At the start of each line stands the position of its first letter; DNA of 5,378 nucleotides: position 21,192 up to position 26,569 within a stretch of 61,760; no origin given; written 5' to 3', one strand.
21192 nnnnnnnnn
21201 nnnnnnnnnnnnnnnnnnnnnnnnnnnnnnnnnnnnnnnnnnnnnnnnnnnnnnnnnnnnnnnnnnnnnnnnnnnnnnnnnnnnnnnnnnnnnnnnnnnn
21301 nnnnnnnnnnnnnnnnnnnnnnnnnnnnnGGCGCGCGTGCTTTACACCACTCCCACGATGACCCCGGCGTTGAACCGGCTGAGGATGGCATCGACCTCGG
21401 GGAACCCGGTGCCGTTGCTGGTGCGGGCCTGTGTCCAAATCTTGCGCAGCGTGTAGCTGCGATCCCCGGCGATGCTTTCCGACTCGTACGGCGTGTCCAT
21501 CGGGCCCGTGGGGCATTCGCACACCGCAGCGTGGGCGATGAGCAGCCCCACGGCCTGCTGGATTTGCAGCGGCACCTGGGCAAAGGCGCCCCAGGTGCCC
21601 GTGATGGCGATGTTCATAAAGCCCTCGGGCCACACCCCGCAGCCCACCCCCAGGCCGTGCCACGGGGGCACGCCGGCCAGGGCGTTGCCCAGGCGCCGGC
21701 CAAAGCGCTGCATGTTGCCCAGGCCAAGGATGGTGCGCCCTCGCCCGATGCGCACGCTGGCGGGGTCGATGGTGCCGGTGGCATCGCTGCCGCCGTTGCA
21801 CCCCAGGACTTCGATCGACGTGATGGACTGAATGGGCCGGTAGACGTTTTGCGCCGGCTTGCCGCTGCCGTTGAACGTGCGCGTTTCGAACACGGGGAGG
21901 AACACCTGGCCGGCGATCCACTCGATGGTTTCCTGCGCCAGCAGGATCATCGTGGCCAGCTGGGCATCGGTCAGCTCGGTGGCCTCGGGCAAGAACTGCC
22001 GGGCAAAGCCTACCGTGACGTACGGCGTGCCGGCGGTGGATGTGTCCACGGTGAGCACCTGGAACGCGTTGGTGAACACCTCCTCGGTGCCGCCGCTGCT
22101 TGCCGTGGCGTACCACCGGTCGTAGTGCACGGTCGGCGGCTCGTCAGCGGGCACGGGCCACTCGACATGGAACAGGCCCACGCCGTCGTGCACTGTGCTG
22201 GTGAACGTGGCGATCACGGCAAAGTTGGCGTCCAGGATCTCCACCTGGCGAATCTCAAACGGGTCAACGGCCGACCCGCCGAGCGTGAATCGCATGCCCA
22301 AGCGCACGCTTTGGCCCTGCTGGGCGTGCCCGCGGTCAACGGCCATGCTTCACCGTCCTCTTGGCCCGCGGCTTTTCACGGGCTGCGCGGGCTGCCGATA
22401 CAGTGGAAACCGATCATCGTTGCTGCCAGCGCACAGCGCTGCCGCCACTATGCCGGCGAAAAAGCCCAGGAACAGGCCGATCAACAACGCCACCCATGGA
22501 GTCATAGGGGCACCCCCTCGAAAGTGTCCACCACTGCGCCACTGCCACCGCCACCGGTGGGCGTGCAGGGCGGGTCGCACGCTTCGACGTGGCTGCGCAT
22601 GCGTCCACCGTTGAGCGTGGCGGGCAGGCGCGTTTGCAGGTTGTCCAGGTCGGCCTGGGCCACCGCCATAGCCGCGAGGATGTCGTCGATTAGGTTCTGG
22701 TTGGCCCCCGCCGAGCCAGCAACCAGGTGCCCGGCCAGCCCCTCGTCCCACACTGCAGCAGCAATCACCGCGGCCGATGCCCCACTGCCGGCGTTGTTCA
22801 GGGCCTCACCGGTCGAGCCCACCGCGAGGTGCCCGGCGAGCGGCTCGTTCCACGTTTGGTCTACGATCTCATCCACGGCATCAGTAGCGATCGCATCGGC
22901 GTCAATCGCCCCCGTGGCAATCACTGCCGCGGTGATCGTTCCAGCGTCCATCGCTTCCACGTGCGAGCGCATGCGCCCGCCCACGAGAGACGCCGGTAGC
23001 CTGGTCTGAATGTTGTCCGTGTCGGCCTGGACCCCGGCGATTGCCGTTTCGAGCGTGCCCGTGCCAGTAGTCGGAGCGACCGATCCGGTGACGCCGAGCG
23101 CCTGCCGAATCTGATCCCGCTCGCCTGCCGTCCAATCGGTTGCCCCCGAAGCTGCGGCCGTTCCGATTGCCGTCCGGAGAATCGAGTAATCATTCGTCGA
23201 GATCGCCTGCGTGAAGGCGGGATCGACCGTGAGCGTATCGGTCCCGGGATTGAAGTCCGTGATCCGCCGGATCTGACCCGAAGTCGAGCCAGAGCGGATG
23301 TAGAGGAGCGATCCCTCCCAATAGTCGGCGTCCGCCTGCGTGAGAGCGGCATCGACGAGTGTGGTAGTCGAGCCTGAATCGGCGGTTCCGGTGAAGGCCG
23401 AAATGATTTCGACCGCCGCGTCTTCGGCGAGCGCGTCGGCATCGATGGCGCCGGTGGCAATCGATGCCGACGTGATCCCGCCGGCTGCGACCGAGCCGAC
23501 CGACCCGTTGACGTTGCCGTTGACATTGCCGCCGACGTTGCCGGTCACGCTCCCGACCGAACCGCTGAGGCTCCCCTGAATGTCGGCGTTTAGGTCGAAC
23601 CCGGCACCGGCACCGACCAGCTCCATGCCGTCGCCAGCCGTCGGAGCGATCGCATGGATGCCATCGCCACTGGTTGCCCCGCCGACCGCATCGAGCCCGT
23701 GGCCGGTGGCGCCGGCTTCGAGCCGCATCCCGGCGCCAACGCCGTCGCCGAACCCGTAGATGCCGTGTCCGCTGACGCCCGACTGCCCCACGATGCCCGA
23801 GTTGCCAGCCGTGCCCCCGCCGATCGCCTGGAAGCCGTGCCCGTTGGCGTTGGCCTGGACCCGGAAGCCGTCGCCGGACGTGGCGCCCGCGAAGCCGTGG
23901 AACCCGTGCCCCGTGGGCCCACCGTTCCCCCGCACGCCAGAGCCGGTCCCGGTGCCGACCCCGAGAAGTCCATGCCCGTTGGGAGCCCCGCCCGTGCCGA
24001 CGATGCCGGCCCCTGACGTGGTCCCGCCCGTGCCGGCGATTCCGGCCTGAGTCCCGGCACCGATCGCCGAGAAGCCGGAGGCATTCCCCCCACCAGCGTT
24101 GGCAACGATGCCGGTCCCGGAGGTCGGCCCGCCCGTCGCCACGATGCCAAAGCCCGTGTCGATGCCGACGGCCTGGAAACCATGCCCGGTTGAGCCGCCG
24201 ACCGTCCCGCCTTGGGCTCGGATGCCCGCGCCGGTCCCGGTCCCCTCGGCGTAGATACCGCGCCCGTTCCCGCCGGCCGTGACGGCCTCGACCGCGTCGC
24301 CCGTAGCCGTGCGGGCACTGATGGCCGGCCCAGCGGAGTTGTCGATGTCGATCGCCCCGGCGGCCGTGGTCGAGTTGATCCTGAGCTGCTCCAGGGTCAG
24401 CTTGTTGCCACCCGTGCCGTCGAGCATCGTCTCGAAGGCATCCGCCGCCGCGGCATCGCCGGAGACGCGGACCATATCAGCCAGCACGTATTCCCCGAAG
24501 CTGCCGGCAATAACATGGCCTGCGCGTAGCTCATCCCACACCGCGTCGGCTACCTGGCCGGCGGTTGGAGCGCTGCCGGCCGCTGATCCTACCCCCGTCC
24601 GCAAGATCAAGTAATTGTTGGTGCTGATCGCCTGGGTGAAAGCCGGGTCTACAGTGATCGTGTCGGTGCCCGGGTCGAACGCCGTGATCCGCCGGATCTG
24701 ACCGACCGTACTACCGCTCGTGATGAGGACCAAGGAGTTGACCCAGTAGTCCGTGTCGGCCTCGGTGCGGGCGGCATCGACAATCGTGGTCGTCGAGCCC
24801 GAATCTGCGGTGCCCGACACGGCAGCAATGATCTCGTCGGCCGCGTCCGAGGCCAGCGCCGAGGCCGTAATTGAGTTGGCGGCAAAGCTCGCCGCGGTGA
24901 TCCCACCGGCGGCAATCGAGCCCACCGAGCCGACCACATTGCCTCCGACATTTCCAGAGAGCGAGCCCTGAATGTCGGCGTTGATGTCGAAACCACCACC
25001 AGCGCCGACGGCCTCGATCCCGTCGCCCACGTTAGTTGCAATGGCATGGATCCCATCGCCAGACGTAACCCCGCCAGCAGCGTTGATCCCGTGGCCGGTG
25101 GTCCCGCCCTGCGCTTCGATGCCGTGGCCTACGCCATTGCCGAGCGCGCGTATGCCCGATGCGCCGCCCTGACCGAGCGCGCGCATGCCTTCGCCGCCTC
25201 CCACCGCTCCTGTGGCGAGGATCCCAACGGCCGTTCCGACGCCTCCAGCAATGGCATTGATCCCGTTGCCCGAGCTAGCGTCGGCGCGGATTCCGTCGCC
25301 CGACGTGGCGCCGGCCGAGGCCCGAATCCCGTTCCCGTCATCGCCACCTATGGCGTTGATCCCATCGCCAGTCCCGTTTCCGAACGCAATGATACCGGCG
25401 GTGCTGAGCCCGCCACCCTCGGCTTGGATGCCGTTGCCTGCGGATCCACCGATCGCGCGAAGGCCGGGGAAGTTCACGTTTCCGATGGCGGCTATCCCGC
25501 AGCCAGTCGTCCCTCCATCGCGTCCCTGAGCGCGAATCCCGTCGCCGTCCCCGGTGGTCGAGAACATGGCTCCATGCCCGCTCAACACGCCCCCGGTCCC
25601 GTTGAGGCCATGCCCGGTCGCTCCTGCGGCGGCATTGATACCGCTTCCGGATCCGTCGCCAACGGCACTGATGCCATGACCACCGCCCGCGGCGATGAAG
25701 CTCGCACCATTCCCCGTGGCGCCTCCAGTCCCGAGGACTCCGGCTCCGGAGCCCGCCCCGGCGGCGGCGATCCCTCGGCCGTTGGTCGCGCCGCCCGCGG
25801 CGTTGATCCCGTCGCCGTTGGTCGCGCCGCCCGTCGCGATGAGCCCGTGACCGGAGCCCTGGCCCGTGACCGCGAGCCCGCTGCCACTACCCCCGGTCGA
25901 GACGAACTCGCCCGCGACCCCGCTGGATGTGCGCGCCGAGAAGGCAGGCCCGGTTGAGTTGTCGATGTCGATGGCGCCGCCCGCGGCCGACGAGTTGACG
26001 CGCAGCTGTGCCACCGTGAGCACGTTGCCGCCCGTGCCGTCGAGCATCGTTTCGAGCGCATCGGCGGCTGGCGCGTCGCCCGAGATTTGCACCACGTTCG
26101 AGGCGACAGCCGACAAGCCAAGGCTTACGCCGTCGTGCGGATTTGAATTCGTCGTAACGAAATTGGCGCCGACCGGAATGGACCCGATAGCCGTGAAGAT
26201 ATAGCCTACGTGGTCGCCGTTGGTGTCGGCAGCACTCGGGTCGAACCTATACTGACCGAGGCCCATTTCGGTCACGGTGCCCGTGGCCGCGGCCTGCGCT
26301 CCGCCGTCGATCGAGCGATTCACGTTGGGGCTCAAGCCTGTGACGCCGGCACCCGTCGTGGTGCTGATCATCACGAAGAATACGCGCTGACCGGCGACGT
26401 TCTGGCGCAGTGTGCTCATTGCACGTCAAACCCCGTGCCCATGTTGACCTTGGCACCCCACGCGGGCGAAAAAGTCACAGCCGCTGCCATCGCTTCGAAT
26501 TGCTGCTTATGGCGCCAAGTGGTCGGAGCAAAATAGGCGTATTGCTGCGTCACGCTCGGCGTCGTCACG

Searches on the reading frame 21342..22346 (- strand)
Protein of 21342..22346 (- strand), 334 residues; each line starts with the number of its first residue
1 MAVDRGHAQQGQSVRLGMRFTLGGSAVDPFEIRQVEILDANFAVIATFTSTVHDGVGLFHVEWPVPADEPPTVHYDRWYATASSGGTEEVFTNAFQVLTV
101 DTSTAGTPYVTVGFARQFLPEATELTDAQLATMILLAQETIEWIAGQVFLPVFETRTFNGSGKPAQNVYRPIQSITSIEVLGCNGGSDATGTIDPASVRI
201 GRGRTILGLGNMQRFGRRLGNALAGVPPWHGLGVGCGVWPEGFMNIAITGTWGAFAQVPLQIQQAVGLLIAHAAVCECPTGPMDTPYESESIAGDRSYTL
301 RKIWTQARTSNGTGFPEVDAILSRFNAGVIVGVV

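Call 25: search_protein_families(library=phrogs, proteins=[window:21342-22346:-], max_evalue=0.001)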
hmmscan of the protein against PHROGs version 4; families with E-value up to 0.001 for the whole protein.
window:21342-22346:- (334 aa): 1 family
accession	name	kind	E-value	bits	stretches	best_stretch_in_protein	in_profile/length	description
phrog_442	-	connector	3.7e-18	66.8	1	43-331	16-266/270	head-tail adaptor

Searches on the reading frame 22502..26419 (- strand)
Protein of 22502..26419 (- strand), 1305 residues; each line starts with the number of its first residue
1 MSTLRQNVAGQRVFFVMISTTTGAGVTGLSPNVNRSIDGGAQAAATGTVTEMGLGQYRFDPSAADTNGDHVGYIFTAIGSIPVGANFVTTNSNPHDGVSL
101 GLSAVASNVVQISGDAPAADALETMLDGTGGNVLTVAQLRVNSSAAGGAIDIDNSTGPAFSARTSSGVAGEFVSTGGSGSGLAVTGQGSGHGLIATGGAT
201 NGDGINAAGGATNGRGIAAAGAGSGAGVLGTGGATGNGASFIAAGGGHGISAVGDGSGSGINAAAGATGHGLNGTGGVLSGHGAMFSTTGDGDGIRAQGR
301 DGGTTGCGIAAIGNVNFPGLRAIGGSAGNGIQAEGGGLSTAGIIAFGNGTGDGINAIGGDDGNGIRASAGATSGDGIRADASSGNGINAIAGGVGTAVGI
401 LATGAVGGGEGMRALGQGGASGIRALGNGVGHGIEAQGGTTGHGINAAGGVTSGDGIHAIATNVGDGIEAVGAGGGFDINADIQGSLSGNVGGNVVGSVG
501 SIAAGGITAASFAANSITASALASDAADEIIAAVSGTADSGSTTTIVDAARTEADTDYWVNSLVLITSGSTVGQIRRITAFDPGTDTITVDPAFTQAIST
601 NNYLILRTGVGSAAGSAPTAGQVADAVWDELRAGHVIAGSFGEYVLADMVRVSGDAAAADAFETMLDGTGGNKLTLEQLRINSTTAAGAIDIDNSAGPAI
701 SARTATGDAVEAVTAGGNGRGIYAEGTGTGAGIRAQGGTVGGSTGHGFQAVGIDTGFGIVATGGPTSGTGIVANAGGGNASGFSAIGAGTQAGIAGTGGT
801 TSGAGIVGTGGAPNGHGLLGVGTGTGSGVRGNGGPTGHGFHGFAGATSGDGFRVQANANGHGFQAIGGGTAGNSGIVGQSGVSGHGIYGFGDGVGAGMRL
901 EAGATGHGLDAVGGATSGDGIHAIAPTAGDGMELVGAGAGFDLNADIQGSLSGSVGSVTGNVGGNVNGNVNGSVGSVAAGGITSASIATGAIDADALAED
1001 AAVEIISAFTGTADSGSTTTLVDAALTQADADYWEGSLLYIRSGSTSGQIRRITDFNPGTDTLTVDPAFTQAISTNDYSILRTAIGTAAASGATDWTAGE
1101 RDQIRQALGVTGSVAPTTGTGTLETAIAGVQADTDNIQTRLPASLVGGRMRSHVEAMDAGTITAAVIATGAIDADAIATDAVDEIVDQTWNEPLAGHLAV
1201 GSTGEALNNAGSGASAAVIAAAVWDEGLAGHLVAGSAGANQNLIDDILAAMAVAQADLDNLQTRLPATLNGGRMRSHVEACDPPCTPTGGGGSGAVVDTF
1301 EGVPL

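Call 5: search_protein_families(library=pfam, proteins=[window:22502-26419:-], max_evalue=0.01)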
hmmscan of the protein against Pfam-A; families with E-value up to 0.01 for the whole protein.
window:22502-26419:- (1305 aa): 1 family
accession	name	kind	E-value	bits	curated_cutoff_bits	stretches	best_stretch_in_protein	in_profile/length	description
PF07660.19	STN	-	0.00036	20.7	28.4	0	107-130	11-37/52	Secretin and TonB N terminus short domain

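Call 6: search_protein_families(library=phrogs, proteins=[window:22502-26419:-], max_evalue=0.01)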
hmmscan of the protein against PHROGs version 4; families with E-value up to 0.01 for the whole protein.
window:22502-26419:- (1305 aa): 0 families
